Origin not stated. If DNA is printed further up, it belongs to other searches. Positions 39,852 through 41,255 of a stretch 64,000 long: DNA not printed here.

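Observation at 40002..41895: Compact DUF262 + HEPN (Rx4H) gene pair between topA and yfcE is a candidate uncharacterised defence module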

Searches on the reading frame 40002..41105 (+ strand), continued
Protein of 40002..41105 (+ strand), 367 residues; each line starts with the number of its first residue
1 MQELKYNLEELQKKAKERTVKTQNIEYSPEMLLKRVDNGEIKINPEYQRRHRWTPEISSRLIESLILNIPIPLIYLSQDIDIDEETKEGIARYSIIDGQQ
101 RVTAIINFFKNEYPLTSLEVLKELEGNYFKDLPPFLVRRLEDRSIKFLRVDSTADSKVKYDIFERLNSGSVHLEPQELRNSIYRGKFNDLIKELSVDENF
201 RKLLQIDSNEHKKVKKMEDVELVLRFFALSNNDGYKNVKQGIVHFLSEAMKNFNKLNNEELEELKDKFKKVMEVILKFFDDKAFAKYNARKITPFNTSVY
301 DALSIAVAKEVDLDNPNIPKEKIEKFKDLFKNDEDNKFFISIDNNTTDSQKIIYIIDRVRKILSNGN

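Call 52: search_protein_families(library=padloc, proteins=[L181:2917-4014:+, L181:4015-4557:+, L182:2905-4035:+, L182:4042-4755:+, L183:4001-5083:+, L183:5083-5868:+], max_evalue=0.01)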
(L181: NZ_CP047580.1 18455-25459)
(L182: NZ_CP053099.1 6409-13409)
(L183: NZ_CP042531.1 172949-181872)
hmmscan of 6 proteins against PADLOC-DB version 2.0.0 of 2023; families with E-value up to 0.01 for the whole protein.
L181:2917-4014:+ (365 aa): 23 families
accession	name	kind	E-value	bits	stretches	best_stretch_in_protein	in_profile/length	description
PDLC03877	NsnA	-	3.5e-68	228.6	1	9-360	23-379/385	-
PDLC04027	PD-T4-2_A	-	7.1e-42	141.7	1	52-360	54-361/363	-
PDLC03418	REase_II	-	6.5e-13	46.5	1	44-205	27-165/372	Type II restriction enzyme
PDLC04151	HEC-05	-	1.2e-10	38.8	1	38-82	27-71/600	-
PDLC04150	HEC-05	-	7.1e-08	29.7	1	40-91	11-63/583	-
PDLC04709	PDC-M55C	-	1.3e-07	28.6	1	28-89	6-67/554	-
PDLC04157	HEC-06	-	1.7e-07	28.2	1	40-110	12-90/558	-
PDLC02792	SspE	-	3.1e-07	27.1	1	50-78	23-51/771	SspE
PDLC04154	HEC-06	-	3.3e-06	24.1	1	47-105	20-85/569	-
PDLC04155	HEC-06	-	3.9e-05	20.4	1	44-106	14-84/562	-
PDLC02687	Orf5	-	0.00016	18.6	1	47-105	14-79/543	Orf5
PDLC02686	Orf5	-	0.00016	18.4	1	46-104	16-88/566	Orf5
PDLC02783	SspE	-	0.00021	17.7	1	35-78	11-52/793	SspE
PDLC04036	PD-T4-4_B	-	0.00029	18.8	1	134-217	16-99/203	-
PDLC02695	Orf5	-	0.00032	17.2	0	32-72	3-41/601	Orf5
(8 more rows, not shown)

L181:4015-4557:+ (180 aa): 0 families

L182:2905-4035:+ (376 aa): 12 families
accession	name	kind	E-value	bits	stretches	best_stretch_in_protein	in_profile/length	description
PDLC03877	NsnA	-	6.7e-80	267.2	1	31-372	38-379/385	-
PDLC04027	PD-T4-2_A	-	1e-44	151.1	1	59-372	55-361/363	-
PDLC03418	REase_II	-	3.7e-12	44.1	1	58-195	34-164/372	Type II restriction enzyme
PDLC04151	HEC-05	-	2.5e-08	31.1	1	42-88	25-71/600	-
PDLC04150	HEC-05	-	1.5e-07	28.6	1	44-99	9-64/583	-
PDLC04157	HEC-06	-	1.2e-05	22.1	1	40-115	6-89/558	-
PDLC04155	HEC-06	-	3.9e-05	20.3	1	43-107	7-79/562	-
PDLC04154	HEC-06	-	4.1e-05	20.4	1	55-108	22-82/569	-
PDLC04709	PDC-M55C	-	7.5e-05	19.6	1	45-93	17-65/554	-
PDLC02792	SspE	-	0.00031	17.2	0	56-80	23-47/771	SspE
PDLC02686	Orf5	-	0.00099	15.7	1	51-89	15-53/566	Orf5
PDLC02695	Orf5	-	0.001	15.5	0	56-80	19-43/601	Orf5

L182:4042-4755:+ (237 aa): 0 families

L183:4001-5083:+ (360 aa): 14 families
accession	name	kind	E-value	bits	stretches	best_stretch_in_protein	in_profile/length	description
PDLC03877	NsnA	-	2.2e-75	252.3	1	15-358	39-377/385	-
PDLC04027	PD-T4-2_A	-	9.4e-40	134.8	1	32-358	43-359/363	-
PDLC04151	HEC-05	-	1e-06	25.8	1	85-108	106-129/600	-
PDLC03418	REase_II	-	1.3e-06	25.8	1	28-189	21-164/372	Type II restriction enzyme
PDLC04157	HEC-06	-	3e-06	24.1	1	22-106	4-86/558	-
PDLC04150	HEC-05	-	3.3e-06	24.2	0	87-116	90-119/583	-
PDLC04154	HEC-06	-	0.0001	19.1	1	24-105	6-85/569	-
PDLC02792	SspE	-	0.00013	18.4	0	45-65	27-47/771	SspE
PDLC02695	Orf5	-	0.00014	18.4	1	44-105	22-91/601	Orf5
PDLC02786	SspE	-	0.00017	18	1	45-106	27-99/766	SspE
PDLC04155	HEC-06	-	0.00031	17.4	1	24-105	4-83/562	-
PDLC02690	Orf5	-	0.00058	16.8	1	38-114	6-81/531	Orf5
PDLC02693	Orf5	-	0.00073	16.6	1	45-106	12-77/543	Orf5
PDLC02687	Orf5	-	0.0016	15.3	0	45-105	21-79/543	Orf5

L183:5083-5868:+ (261 aa): 0 families

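Call 57: search_protein_families(library=padloc, proteins=[L184:3840-5003:+, L184:5008-5556:+], max_evalue=0.001)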
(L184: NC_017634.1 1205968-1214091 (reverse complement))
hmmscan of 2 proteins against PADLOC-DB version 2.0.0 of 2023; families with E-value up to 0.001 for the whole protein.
L184:3840-5003:+ (387 aa): 19 families
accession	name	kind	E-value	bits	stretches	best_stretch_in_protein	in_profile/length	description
PDLC03877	NsnA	-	2e-59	199.8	1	13-385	32-380/385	-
PDLC04027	PD-T4-2_A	-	7.2e-39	131.9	2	148-384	122-361/363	-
PDLC04150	HEC-05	-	7.9e-13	46.1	1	33-82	9-58/583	-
PDLC04151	HEC-05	-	1.9e-12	44.7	1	31-83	25-77/600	-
PDLC04157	HEC-06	-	1.3e-10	38.5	1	31-107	8-92/558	-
PDLC02786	SspE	-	1.5e-10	38.1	0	41-73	19-51/766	SspE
PDLC04154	HEC-06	-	1.8e-10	38.1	1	42-150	20-129/569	-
PDLC02695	Orf5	-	2.9e-08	30.5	1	40-112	14-103/601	Orf5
PDLC04155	HEC-06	-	3.4e-08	30.4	1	31-107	6-90/562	-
PDLC02687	Orf5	-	4.4e-08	30.3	1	43-108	15-87/543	Orf5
PDLC03418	REase_II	-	5e-08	30.5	1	48-133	35-115/372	Type II restriction enzyme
PDLC02792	SspE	-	2.6e-07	27.4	1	45-73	23-51/771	SspE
PDLC04709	PDC-M55C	-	4e-07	27.1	1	29-85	12-68/554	-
PDLC02686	Orf5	-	5e-07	26.6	1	43-103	18-92/566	Orf5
PDLC02701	Orf5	-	4.4e-06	23.4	0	40-66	14-40/596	Orf5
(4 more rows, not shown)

L184:5008-5556:+ (182 aa): 3 families
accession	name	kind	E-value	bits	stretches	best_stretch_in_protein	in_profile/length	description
PDLC01804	CARF1--CARF_HEPN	-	7.7e-06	23.1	1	76-148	307-377/422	-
PDLC04028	PD-T4-2_B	-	0.0002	19.4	1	32-151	23-141/168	-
PDLC01828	CARF2--CARF_HEPN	-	0.00064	17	1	67-160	293-383/394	-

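Call 65: search_protein_families(library=pfam, proteins=[L181:4015-4557:+, L182:4042-4755:+, L183:5083-5868:+, L184:5008-5556:+, L184:3840-5003:+], max_evalue=0.1)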
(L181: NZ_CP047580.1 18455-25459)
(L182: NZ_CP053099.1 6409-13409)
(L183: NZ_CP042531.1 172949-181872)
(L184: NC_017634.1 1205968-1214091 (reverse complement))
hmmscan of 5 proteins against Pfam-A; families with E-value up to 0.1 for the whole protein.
L181:4015-4557:+ (180 aa): 1 family
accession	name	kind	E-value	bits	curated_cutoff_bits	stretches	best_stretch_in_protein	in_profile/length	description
PF18735.6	HEPN_RiboL-PSP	-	2.9e-13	50.6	28.4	1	8-179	5-189/191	RiboL-PSP-HEPN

L182:4042-4755:+ (237 aa): 2 families
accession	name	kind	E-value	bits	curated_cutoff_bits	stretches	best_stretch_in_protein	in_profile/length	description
PF18735.6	HEPN_RiboL-PSP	-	1.8e-09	38.2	28.4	1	18-218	5-189/191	RiboL-PSP-HEPN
PF18731.6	HEPN_Swt1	-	0.0035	18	27.5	1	157-211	59-114/115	Swt1-like HEPN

L183:5083-5868:+ (261 aa): 2 families
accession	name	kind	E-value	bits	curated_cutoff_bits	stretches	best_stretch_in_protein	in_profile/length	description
PF18735.6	HEPN_RiboL-PSP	-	1.2e-19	71.4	28.4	1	13-249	2-184/191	RiboL-PSP-HEPN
PF18737.6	HEPN_MAE_28990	-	5.1e-07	30.5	26.8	1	13-257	8-205/211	MAE_28990/MAE_18760-like HEPN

L184:5008-5556:+ (182 aa): 2 families
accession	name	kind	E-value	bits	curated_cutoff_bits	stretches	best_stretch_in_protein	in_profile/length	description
PF18735.6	HEPN_RiboL-PSP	-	1.6e-13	51.5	28.4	1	24-170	15-187/191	RiboL-PSP-HEPN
PF11073.13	NSs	-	0.035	13.7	22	1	96-173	31-105/253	Rift valley fever virus non structural protein (NSs) like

L184:3840-5003:+ (387 aa): 2 families
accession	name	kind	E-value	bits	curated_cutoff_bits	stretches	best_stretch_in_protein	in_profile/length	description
PF03235.19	GmrSD_N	-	1.7e-35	123.4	33.2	1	36-217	3-198/199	GmrSD restriction endonuclease, N-terminal domain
PF13058.12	DUF3920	-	0.025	15.2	27.3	1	54-139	5-88/126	Protein of unknown function (DUF3920)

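Call 71: predict_structure(alignment_id=A2)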
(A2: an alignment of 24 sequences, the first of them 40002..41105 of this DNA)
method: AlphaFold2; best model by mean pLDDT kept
length: 367 residues; sequences in the alignment: 24
mean_pLDDT: 78.4   pTM: 0.52
mean pLDDT of the five models: 78.4, 77.1, 76.4, 75.9, 69.9
residues with pLDDT >= 90: 126; 70-90: 142; 50-70: 58; < 50: 41
segments of 3 or more residues with pLDDT < 50: 1-5, 14-19, 81-83, 167-182, 212-214
pLDDT, mean of each block of 10 residues (from residue 1): 50 48 81 88 76 83 85 72 51 77 92 92 94 91 83 56 50 40 70 91 77 60 93 86 80 90 96 96 79 82 96 93 90 69 75 92 76
secondary structure, 60 per line:
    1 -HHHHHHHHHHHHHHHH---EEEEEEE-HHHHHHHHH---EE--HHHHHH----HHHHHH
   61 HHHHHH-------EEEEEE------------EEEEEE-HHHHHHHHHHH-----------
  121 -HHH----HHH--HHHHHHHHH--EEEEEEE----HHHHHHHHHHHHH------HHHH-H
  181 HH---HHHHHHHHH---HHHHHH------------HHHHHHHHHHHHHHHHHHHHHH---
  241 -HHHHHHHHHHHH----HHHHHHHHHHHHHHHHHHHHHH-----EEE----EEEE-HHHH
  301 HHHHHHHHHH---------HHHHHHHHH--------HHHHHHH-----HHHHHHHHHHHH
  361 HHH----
elements in order: H2-17 E21-27 H29-37 H45-50 H55-66 E74-79 E92-97 H99-109 H134-142 E145-151 H156-168 H175-178 H186-194 H198-203 H216-237 H242-253 H258-279 E285-287 E292-295 H297-310 H320-328 H337-343 H349-363

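Call 73: search_solved_structures(query=A2, max_evalue=0.01)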
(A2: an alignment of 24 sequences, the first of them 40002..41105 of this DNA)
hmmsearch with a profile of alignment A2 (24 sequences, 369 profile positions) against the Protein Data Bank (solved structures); distinct sequences matched with E-value up to 0.01: 0.

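Call 75: fold_search(model_id=the predicted structure, library=pdb)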
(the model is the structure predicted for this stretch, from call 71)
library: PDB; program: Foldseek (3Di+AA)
matches with E <= 10: 85; with E <= 0.001: 2
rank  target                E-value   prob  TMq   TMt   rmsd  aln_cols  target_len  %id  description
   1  7p9m_A                6.7e-04  1.00  0.30  0.23  13.0       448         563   14  BrxU, GmrSD-family Type IV restriction enzyme (released 2021-12-08)
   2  7p9m_B                8.5e-04  1.00  0.34  0.25  12.8       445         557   14  BrxU, GmrSD-family Type IV restriction enzyme (released 2021-12-08)
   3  7p9k_A                1.2e-03  1.00  0.32  0.24  13.4       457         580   15  BrxU, GmrSD-family Type IV restriction enzyme (released 2021-12-08)
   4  6sdk_B                3.3e-02  0.89  0.21  0.34  15.4       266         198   14  Crystal structure of bacterial ParB dimer bound to CDP (released 2019-10-23)
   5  5k5d_B                7.7e-02  0.63  0.21  0.28  15.6       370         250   13  Structure of the C2221 form of Pnob8-like ParB-N domain (released 2016-06-15)
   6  7bnr_A                8.4e-02  0.82  0.21  0.35  14.8       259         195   13  Crystal structure of a ParB Q52A mutant from Myxococcus xanthus bound to CTPyS (released 2021-09-08)
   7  7bm8_A                1.6e-01  0.77  0.23  0.40  13.3       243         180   12  Crystal structure of the C-terminally truncated chromosome-partitioning protein ParB from Caulobacter crescentus compl (released 2021-04-28)
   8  7bnr_B                2.0e-01  0.69  0.20  0.35  15.4       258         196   15  Crystal structure of a ParB Q52A mutant from Myxococcus xanthus bound to CTPyS (released 2021-09-08)
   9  6ryk_B                4.6e-01  0.72  0.20  0.46   9.0       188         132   11  Crystal structure of the ParB-like protein PadC (released 2020-01-22)
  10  8qa8_C                8.2e-01  0.23  0.20  0.32  15.5       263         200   12  Crystal structure of the C-terminally truncated transcriptional repressor protein KorB from the RK2 plasmid complexed  (released 2024-02-21)
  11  8qa8_F                1.3e+00  0.16  0.20  0.32  15.3       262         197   12  Crystal structure of the C-terminally truncated transcriptional repressor protein KorB from the RK2 plasmid complexed  (released 2024-02-21)
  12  8qa9_B                1.4e+00  0.20  0.19  0.30  14.7       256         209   12  Crystal structure of the RK2 plasmid encoded co-complex of the C-terminally truncated transcriptional repressor protei (released 2024-02-21)
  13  8qa8_B                1.5e+00  0.18  0.21  0.33  15.2       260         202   13  Crystal structure of the C-terminally truncated transcriptional repressor protein KorB from the RK2 plasmid complexed  (released 2024-02-21)
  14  8qa9_A                1.6e+00  0.16  0.20  0.31  15.9       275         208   13  Crystal structure of the RK2 plasmid encoded co-complex of the C-terminally truncated transcriptional repressor protei (released 2024-02-21)
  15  5q0o_C                1.8e+00  0.06  0.13  0.17  22.2       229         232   12  Ligand binding to FARNESOID-X-RECEPTOR (released 2017-07-05)
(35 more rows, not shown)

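Call 78: search_protein_families(library=padloc, alignment_id=A4, max_evalue=0.00001)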
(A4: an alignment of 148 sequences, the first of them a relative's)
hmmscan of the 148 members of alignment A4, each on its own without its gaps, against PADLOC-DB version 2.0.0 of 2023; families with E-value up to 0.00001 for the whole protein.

A. member 1, L091:8419-9561:- (380 aa): 0 families

B. families by the number of members that match (of 148 scanned): 429 families (the first 25 are shown)
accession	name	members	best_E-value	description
PDLC04140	mad8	4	5.5e-17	mads_8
PDLC03329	MTase_II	3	7.2e-150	Type II methyltransferase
PDLC00140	GajB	3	8.9e-137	UrvD helicase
PDLC03802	RTasHel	3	2.7e-116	DRT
PDLC00148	GajB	3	1.9e-112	UrvD helicase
PDLC00114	GajB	3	1.1e-108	UrvD helicase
PDLC00132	GajB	3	3.4e-93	UrvD helicase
PDLC03553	REase_II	3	4.2e-89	Type II restriction enzyme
PDLC00117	GajB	3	1.7e-80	UrvD helicase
PDLC00103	GajB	3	1.2e-57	UrvD helicase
PDLC00127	GajB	3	2e-50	UrvD helicase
PDLC03272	MTase_II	3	2.8e-50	Type II methyltransferase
PDLC00130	GajB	3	9.9e-46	UrvD helicase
PDLC03378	MTase_II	3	4.3e-42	Type II methyltransferase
PDLC00129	GajB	3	5.1e-41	UrvD helicase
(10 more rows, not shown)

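Call 87: get_annotated_region(hit=H27, flank=4000)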
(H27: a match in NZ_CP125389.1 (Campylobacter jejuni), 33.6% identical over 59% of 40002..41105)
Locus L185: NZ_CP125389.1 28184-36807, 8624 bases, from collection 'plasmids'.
description: Campylobacter jejuni strain SKBC25 plasmid pSKBC25, complete sequence
organism: Campylobacter jejuni (NCBI taxid 197)
taxonomy: Bacteria; Campylobacterota; Epsilonproteobacteria; Campylobacterales; Campylobacteraceae; Campylobacter; Campylobacter jejuni
host: -; source: Ursus americanus,Piedmont; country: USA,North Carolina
typing (MOB-suite, as given by PLSDB): non-mobilizable
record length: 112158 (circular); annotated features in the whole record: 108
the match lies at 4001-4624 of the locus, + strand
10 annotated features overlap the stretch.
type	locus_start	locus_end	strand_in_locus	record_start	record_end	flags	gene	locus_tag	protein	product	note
CDS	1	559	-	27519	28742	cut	-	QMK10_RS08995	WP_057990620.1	DUF5710 domain-containing protein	-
CDS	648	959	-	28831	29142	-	-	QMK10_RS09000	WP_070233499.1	hypothetical protein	-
CDS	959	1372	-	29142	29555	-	-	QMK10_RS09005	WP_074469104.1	hypothetical protein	-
CDS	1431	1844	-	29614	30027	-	-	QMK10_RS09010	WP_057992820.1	PIN domain-containing protein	-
CDS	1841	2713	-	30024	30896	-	-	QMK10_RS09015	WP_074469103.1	replication/maintenance protein RepL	GO:0006260 - DNA replication [Evidence IEA]; GO:0006276 - plasmid maintenance [Evidence IEA]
CDS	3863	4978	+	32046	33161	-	-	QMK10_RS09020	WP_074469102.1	DUF262 domain-containing protein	-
CDS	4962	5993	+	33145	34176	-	-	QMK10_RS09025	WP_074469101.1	DUF3696 domain-containing protein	-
CDS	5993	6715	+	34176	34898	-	-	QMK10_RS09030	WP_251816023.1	hypothetical protein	-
CDS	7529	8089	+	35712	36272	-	-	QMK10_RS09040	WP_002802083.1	hypothetical protein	-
CDS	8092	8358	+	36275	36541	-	-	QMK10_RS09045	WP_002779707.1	hypothetical protein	-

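Call 88: get_annotated_region(hit=H20, flank=4000)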
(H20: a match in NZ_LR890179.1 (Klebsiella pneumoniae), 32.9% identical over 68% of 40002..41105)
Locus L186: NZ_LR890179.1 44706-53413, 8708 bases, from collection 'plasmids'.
description: Klebsiella pneumoniae strain INF007 isolate INF007 plasmid 2, complete sequence
organism: Klebsiella pneumoniae (NCBI taxid 573)
taxonomy: Bacteria; Pseudomonadota; Gammaproteobacteria; Enterobacterales; Enterobacteriaceae; Klebsiella; Klebsiella pneumoniae
host: -; source: -; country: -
typing (MOB-suite, as given by PLSDB): conjugative; replicon IncFIB,IncHI1B; relaxase MOBH; mating-pair formation MPF_F
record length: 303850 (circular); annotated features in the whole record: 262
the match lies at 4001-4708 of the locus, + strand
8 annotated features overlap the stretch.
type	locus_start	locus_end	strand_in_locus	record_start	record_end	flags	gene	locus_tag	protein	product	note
CDS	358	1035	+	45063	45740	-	-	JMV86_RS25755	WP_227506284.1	EAL domain-containing protein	-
CDS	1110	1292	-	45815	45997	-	-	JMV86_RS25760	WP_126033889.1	hypothetical protein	-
CDS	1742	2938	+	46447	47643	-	-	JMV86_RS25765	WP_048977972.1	hypothetical protein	-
CDS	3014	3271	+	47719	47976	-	-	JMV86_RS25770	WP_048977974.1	hypothetical protein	-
CDS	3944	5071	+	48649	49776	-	-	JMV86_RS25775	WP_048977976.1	DUF262 domain-containing protein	-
CDS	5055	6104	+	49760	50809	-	-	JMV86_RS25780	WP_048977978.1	AAA family ATPase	-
CDS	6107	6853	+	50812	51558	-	-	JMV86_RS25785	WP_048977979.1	hypothetical protein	-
CDS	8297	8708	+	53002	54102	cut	-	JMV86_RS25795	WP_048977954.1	ABC-three component system protein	-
